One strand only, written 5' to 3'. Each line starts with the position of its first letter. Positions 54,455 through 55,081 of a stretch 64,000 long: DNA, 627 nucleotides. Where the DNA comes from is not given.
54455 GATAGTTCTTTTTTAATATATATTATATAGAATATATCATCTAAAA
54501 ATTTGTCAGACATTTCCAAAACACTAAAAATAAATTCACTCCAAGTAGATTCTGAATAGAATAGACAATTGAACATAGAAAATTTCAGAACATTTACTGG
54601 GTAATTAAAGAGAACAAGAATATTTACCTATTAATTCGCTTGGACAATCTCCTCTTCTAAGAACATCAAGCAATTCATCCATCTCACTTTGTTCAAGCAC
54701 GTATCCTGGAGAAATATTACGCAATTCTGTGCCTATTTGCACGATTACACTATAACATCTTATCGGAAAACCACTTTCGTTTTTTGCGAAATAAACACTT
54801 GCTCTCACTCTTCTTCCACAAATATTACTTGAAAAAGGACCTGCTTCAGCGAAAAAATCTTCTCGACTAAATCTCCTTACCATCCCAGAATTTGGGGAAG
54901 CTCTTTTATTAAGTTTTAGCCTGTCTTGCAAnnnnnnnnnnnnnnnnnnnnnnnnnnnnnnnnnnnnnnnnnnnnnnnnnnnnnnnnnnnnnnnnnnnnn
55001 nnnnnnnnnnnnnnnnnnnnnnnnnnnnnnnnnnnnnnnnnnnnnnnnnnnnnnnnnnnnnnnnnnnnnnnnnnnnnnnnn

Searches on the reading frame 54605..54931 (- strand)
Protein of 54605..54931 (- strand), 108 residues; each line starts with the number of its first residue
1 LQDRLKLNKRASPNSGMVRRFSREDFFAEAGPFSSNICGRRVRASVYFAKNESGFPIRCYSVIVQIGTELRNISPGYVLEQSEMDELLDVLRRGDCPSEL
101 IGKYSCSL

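Call 6: search_protein_families(library=pfam, max_evalue=0.01, proteins=[window:54605-54931:-])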
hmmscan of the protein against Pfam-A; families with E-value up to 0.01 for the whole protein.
window:54605-54931:- (108 aa): 0 families

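Call 20: search_protein_families(library=phrogs, max_evalue=0.01, proteins=[window:54605-54931:-])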
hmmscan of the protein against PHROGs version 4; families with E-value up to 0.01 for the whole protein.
window:54605-54931:- (108 aa): 0 families

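Call 66: search_protein_families(library=ncbifam, max_evalue=0.01, proteins=[window:54605-54931:-])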
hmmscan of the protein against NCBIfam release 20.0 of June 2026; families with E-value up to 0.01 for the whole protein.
window:54605-54931:- (108 aa): 0 families

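Call 67: search_protein_families(library=padloc, max_evalue=0.01, proteins=[window:54605-54931:-])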
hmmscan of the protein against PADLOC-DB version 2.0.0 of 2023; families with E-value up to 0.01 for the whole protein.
window:54605-54931:- (108 aa): 0 families
